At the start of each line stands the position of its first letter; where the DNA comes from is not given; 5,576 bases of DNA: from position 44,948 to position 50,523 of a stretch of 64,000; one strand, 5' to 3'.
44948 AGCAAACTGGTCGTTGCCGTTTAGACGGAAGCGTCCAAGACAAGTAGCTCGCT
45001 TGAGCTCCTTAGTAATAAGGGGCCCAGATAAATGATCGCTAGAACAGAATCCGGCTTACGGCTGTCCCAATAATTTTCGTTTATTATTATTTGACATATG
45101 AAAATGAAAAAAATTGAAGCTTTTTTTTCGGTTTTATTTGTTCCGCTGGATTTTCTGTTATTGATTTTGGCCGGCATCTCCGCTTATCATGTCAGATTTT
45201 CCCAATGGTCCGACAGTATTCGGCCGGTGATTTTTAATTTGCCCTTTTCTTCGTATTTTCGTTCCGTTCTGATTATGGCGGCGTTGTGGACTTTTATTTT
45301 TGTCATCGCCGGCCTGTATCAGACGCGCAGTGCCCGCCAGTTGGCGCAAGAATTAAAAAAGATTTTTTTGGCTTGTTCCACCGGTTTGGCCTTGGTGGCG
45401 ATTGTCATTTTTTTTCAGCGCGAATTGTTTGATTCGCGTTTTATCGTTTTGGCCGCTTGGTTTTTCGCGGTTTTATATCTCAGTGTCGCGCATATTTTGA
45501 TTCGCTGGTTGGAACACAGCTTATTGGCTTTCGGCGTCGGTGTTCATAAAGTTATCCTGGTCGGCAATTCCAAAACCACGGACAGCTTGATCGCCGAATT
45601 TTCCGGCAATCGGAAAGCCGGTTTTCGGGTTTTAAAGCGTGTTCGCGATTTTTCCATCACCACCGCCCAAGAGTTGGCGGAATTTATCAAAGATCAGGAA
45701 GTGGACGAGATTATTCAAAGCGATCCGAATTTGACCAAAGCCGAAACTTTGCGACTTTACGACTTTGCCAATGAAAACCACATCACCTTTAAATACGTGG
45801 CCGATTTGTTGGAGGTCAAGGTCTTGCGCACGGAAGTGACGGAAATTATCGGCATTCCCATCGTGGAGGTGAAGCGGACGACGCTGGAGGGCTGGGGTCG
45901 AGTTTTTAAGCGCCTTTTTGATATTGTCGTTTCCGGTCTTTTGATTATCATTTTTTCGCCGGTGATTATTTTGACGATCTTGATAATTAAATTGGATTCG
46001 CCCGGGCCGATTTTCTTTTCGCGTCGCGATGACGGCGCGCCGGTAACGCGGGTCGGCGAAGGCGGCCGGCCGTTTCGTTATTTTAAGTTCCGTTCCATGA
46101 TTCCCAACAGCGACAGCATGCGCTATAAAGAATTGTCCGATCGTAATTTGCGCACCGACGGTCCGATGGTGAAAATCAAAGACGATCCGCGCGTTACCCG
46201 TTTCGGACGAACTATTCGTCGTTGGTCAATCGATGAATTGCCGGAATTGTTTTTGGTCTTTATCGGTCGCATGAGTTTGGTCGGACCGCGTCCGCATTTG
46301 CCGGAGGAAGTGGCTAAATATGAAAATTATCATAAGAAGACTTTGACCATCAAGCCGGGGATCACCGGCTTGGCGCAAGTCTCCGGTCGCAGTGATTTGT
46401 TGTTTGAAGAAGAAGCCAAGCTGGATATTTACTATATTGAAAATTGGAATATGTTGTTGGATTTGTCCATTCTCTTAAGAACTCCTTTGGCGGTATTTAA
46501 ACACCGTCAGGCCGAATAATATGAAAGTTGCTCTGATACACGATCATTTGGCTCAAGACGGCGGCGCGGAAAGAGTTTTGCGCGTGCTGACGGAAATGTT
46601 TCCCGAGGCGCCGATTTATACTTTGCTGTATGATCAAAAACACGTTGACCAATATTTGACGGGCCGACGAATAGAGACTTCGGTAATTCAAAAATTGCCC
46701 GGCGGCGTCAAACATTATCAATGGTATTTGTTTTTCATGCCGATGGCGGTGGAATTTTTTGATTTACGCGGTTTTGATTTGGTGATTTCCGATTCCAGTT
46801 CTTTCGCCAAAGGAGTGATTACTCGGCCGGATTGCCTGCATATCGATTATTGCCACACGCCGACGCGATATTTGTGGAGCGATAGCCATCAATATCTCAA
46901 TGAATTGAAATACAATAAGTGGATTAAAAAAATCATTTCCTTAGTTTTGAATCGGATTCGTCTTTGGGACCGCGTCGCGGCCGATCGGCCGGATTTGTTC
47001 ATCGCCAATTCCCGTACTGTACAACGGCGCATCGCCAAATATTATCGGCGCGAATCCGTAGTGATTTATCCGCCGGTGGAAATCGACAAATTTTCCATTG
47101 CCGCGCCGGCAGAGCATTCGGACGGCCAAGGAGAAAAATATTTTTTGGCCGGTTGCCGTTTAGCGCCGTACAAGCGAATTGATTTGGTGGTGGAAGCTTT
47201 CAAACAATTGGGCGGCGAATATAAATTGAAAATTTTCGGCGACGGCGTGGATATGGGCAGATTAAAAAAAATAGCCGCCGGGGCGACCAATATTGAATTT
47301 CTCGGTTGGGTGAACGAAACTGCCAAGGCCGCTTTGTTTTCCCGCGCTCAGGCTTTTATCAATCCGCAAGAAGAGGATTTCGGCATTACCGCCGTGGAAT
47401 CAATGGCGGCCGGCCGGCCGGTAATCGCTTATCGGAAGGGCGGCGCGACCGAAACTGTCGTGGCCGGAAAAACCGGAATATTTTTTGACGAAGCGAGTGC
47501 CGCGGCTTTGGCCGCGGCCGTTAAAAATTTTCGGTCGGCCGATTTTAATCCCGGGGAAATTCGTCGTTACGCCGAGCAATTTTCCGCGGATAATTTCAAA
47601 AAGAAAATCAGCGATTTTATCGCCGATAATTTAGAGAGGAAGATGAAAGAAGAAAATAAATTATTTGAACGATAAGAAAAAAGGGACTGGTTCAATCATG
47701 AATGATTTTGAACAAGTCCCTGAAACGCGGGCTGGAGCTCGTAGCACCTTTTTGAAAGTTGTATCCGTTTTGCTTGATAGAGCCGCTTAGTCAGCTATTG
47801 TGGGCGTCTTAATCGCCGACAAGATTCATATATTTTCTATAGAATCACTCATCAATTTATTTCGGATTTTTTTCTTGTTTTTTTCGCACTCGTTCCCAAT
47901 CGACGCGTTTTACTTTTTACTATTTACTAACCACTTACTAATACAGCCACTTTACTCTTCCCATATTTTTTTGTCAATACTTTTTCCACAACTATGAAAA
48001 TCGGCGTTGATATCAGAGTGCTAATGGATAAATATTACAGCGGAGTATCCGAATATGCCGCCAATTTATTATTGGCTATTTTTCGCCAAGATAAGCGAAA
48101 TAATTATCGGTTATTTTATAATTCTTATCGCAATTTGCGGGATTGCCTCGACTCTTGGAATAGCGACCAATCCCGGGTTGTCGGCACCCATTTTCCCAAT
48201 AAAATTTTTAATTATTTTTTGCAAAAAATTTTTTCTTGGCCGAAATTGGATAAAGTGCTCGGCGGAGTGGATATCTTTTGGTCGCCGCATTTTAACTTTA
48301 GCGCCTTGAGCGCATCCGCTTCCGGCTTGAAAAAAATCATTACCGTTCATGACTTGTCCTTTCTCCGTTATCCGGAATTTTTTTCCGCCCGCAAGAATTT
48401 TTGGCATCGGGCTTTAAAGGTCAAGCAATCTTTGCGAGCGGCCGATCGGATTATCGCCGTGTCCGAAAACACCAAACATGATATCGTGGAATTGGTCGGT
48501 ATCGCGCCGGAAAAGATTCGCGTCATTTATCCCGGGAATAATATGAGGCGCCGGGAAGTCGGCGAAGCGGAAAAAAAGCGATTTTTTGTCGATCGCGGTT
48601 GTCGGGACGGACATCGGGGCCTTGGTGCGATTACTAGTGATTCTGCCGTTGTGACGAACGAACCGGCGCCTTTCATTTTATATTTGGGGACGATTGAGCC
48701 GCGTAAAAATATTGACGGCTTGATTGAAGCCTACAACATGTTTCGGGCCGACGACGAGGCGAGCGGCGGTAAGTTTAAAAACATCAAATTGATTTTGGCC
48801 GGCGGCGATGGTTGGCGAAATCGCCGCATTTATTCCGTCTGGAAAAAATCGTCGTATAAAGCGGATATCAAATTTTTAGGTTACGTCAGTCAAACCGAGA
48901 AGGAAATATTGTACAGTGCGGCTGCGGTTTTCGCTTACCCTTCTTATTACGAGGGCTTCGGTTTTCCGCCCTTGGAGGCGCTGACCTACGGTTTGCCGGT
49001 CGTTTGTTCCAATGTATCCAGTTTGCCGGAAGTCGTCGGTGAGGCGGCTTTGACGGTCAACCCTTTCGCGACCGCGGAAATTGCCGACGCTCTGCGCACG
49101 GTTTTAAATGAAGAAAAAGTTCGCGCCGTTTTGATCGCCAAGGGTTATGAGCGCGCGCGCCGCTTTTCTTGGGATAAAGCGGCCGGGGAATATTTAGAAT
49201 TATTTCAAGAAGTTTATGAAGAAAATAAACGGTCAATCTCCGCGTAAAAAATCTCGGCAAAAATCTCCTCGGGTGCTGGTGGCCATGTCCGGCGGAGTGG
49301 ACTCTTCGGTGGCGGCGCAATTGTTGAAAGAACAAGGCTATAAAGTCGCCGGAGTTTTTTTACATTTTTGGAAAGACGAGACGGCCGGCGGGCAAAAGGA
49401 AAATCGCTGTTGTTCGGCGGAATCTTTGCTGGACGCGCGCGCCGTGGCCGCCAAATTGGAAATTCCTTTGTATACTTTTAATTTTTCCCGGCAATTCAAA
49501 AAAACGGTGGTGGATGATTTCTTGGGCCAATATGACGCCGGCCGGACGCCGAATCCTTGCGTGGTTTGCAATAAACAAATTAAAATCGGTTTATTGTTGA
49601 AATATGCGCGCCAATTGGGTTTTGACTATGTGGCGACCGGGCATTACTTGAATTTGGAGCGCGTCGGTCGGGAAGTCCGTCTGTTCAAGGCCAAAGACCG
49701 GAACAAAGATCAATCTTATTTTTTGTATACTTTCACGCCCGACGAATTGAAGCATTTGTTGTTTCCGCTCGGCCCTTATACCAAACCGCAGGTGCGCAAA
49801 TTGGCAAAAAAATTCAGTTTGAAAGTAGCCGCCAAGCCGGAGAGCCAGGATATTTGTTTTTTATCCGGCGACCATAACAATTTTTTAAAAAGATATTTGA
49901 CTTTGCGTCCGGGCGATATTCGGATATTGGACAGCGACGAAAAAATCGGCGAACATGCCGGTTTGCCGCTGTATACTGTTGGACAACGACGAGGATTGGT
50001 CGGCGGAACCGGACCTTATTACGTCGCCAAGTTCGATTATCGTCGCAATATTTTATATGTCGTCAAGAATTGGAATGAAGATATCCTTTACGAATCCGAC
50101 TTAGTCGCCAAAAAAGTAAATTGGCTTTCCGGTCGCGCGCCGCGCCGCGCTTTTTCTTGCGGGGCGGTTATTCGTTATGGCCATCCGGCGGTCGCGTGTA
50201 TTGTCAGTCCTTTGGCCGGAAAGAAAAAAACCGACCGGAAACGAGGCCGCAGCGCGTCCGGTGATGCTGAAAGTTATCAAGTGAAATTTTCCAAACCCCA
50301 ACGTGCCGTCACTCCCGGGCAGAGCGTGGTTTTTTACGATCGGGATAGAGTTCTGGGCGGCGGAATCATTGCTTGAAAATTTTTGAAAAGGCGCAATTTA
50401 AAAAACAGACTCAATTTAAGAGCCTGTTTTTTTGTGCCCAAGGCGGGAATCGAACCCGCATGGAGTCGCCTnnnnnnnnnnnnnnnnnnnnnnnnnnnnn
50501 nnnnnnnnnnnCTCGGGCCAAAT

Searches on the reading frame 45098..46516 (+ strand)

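Call 59: search_protein_families(library=pfam, proteins=[window:45098-46516:+], max_evalue=0.001)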
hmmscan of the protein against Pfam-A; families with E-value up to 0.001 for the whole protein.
window:45098-46516:+ (473 aa): 2 families
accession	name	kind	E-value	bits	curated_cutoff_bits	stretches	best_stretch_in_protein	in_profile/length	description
PF02397.22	Bac_transf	-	6.6e-60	202.1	27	1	271-468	1-179/179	Bacterial sugar transferase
PF13727.12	CoA_binding_3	-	6.3e-08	33.3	25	1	70-205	2-145/175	CoA-binding domain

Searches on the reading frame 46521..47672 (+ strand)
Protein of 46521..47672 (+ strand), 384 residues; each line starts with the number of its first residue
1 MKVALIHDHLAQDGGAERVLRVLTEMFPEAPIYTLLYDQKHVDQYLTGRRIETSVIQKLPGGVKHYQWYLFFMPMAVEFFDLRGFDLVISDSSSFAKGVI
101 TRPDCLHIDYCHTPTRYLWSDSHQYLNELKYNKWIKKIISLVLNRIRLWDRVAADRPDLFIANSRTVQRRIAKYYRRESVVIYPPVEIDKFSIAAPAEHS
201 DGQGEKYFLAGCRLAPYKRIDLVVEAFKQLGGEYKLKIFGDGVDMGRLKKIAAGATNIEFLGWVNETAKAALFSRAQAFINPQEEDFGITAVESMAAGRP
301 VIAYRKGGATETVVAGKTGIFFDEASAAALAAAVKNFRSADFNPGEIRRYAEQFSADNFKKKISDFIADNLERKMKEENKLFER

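Call 59: search_protein_families(library=pfam, proteins=[window:46521-47672:+], max_evalue=0.001)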
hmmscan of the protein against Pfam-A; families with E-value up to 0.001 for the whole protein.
window:46521-47672:+ (384 aa): 4 families
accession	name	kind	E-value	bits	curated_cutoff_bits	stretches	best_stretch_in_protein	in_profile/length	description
PF00534.26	Glycos_transf_1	-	2.8e-28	99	26.4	1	202-337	12-155/172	Glycosyl transferases group 1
PF13692.12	Glyco_trans_1_4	-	1.1e-23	84.5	27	1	208-336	4-138/142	Glycosyl transferases group 1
PF13439.12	Glyco_transf_4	-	1e-09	39.1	28.5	1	14-189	2-169/170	Glycosyltransferase Family 4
PF13524.12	Glyco_trans_1_2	-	1.3e-05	25.6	25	1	223-353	5-124/144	Glycosyl transferase-like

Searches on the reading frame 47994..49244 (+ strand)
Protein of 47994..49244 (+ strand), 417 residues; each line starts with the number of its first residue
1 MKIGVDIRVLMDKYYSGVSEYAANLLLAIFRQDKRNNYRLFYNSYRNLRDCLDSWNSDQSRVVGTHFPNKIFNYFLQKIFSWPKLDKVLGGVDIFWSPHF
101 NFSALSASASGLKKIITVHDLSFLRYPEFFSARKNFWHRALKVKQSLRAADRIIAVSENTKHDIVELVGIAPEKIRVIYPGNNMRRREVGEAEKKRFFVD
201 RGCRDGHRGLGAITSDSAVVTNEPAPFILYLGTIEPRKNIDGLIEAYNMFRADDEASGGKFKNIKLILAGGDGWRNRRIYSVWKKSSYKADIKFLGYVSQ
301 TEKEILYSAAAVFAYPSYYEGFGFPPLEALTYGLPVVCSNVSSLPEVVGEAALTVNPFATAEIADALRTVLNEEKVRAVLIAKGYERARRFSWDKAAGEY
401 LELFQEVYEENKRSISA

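Call 59: search_protein_families(library=pfam, proteins=[window:47994-49244:+], max_evalue=0.001)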
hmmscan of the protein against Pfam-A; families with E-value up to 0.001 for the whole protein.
window:47994-49244:+ (417 aa): 6 families
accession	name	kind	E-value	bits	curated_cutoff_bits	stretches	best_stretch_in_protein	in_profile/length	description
PF00534.26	Glycos_transf_1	-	1.9e-33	115.9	26.4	1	221-387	11-172/172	Glycosyl transferases group 1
PF13692.12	Glyco_trans_1_4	-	1.1e-24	87.7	27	1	226-372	2-141/142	Glycosyl transferases group 1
PF13439.12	Glyco_transf_4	-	7.3e-16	59.1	28.5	1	62-181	41-165/170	Glycosyltransferase Family 4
PF20706.3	GT4-conflict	-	1.1e-08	34.9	26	1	224-353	196-324/385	Family 4 Glycosyltransferase in conflict systems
PF13579.12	Glyco_trans_4_4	-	3.1e-07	31.3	29.7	1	98-181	80-158/158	Glycosyl transferase 4-like domain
PF13524.12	Glyco_trans_1_2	-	0.00013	22.4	25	1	270-400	21-142/144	Glycosyl transferase-like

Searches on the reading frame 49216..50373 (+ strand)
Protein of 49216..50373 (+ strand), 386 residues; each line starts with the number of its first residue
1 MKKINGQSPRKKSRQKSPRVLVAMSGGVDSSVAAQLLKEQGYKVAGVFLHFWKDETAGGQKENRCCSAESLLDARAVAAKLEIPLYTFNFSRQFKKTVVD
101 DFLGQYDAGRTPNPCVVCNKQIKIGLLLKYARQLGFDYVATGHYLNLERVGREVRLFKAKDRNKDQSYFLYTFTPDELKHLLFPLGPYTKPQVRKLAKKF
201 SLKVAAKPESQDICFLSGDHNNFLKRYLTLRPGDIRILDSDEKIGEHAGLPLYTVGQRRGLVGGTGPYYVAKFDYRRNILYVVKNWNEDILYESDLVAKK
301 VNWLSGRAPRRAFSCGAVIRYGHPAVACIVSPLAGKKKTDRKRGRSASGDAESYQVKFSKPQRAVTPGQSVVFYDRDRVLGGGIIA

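Call 59: search_protein_families(library=pfam, proteins=[window:49216-50373:+], max_evalue=0.001)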
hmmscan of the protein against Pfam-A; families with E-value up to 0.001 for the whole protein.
window:49216-50373:+ (386 aa): 5 families
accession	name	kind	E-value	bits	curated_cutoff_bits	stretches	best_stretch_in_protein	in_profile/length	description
PF03054.22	tRNA_Me_trans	-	2e-77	259.9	20.6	1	19-217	2-201/202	tRNA methyl transferase HUP domain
PF20258.4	tRNA_Me_trans_C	-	1.7e-17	63.9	20.6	1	350-385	42-77/77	Aminomethyltransferase beta-barrel domain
PF20259.3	tRNA_Me_trans_M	-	4.1e-17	61.9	27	1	222-283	2-65/66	tRNA methyl transferase PRC-barrel domain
PF02568.20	ThiI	-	1.8e-05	24.9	20.5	1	19-144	5-117/197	Thiamine biosynthesis protein (ThiI)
PF06508.19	QueC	-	0.0002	21.3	22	1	20-142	2-119/210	Queuosine biosynthesis protein QueC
